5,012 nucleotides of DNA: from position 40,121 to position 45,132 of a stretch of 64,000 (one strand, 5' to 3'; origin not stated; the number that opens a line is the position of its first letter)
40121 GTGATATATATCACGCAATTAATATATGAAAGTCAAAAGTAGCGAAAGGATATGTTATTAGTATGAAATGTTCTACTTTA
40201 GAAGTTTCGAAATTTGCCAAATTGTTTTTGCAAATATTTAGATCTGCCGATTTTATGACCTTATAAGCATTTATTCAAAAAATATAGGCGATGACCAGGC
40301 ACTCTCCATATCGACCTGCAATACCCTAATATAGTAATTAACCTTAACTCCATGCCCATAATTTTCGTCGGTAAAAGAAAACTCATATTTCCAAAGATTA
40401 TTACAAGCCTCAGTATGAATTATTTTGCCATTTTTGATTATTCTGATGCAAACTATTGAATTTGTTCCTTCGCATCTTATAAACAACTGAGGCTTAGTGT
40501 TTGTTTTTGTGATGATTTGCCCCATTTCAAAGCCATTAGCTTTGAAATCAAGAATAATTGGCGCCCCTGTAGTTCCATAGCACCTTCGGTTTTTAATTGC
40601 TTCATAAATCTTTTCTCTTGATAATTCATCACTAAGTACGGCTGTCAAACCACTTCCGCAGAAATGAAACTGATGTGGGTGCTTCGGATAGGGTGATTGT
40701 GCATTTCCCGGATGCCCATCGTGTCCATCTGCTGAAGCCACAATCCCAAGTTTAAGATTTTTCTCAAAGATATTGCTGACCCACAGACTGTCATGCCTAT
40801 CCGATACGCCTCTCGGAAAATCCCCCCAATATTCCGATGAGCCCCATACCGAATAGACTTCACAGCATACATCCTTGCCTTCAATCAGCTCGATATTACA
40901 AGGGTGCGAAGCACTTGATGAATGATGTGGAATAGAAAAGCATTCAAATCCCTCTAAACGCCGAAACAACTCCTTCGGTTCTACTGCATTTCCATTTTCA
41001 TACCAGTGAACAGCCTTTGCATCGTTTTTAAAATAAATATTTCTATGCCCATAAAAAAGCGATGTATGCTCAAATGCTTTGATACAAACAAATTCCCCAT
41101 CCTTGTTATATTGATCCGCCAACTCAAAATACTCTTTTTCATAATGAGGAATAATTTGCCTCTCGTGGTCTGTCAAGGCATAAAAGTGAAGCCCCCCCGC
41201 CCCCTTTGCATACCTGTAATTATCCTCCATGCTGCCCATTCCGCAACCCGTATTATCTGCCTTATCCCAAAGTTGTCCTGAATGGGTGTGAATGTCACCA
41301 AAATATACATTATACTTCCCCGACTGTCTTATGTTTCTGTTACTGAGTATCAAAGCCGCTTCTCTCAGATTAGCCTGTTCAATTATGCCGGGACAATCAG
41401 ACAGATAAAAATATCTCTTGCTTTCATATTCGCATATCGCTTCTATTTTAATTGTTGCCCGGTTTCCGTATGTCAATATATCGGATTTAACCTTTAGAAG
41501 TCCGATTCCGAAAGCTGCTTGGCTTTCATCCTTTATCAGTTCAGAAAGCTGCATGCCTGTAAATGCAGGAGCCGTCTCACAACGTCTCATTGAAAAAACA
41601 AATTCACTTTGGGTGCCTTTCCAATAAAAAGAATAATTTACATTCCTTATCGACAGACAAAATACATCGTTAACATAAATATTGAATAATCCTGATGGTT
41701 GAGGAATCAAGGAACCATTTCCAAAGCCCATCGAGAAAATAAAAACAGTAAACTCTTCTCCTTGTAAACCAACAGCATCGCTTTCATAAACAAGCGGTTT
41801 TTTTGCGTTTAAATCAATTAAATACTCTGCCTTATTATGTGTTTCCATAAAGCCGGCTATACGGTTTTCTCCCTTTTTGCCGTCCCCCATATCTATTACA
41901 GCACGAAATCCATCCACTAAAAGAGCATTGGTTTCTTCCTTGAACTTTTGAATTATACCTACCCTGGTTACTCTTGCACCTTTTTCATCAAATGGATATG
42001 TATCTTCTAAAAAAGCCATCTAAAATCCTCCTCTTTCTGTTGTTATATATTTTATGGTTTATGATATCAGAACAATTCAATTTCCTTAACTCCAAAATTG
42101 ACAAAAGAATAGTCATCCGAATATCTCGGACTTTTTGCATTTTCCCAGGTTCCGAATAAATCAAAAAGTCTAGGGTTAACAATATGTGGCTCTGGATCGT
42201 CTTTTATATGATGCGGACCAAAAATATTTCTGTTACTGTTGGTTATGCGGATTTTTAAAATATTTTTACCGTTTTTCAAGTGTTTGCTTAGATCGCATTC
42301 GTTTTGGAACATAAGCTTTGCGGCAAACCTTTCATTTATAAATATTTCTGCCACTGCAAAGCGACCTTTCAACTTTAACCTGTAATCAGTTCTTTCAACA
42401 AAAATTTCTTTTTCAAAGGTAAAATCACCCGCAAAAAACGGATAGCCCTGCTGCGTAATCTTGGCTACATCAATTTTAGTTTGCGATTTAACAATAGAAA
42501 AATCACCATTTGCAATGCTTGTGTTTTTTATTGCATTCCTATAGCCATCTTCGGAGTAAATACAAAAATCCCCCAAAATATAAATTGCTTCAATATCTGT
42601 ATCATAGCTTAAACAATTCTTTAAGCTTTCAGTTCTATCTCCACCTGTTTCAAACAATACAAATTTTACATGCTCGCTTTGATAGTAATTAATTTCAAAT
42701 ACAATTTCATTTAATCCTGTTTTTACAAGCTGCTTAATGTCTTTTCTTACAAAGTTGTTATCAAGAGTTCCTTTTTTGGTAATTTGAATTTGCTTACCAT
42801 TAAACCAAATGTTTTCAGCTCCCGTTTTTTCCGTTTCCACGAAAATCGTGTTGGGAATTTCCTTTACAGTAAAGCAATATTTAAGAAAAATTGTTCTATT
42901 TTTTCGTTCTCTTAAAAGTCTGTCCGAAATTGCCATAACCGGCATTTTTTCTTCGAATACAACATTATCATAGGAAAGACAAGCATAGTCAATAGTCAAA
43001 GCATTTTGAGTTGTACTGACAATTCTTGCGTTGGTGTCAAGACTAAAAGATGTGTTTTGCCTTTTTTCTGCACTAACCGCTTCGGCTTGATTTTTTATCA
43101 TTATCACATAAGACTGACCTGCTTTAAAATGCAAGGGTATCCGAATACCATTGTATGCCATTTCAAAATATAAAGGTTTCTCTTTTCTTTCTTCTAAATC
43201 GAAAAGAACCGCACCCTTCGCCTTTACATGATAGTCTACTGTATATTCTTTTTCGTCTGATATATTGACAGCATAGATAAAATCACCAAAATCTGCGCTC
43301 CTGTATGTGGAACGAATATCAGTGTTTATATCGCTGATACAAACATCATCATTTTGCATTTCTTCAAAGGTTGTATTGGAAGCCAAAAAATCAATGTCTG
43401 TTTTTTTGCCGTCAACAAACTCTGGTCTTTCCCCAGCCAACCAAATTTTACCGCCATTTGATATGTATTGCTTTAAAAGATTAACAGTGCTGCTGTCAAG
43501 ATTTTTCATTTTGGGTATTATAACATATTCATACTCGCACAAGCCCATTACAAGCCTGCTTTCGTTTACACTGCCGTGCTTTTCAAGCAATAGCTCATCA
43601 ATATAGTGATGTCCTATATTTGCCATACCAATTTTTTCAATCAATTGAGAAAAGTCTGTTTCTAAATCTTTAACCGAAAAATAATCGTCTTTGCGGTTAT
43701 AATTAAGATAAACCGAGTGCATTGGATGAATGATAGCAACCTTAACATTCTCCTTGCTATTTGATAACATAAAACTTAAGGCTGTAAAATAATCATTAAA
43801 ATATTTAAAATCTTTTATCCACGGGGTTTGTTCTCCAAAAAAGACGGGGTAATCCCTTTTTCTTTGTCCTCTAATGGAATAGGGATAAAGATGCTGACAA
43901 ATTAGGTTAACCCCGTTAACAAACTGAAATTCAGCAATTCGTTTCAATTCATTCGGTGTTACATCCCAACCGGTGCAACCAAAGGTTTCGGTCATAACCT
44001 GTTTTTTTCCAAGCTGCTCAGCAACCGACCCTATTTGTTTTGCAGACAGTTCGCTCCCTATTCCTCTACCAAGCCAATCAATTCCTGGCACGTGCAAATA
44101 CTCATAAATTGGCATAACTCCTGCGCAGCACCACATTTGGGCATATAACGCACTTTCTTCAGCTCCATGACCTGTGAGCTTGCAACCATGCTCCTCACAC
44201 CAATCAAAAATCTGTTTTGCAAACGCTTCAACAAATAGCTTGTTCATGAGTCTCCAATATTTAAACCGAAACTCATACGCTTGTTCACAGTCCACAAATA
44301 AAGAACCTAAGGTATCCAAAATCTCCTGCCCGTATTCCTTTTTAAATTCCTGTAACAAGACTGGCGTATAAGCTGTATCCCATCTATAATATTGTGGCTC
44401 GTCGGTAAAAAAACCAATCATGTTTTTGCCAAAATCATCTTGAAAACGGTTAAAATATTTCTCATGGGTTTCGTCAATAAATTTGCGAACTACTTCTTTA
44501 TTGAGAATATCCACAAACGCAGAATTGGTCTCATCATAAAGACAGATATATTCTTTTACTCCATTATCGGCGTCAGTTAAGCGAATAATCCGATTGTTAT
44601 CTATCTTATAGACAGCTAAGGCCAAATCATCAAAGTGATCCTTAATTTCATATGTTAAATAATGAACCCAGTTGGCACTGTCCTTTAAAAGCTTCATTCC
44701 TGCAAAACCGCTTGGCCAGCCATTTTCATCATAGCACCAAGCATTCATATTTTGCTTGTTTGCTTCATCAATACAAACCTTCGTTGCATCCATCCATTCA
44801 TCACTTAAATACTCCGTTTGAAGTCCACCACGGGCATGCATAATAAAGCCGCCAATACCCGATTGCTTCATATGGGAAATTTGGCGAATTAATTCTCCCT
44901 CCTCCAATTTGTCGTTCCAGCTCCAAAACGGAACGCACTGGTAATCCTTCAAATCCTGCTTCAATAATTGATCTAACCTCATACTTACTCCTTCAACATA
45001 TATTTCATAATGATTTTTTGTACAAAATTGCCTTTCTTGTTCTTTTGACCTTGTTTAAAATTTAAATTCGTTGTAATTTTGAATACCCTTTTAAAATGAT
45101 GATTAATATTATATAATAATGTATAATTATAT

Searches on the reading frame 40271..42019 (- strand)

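Call 4: search_protein_families(library=pfam, proteins=[window:40271-42019:-], max_evalue=0.01)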
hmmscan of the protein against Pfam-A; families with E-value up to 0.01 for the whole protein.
window:40271-42019:- (582 aa): 1 family
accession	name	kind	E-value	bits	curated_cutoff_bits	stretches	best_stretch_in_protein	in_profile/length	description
PF12228.14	DUF3604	-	7.7e-16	58.1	20.4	2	405-493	329-415/591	Protein of unknown function (DUF3604)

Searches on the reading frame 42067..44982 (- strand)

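Call 4: search_protein_families(library=pfam, proteins=[window:42067-44982:-], max_evalue=0.01)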
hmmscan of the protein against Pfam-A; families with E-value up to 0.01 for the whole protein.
window:42067-44982:- (971 aa): 1 family
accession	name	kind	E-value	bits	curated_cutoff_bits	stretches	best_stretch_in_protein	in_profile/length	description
PF17132.9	Glyco_hydro_106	-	1.4e-18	67.2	29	1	151-522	262-629/743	alpha-L-rhamnosidase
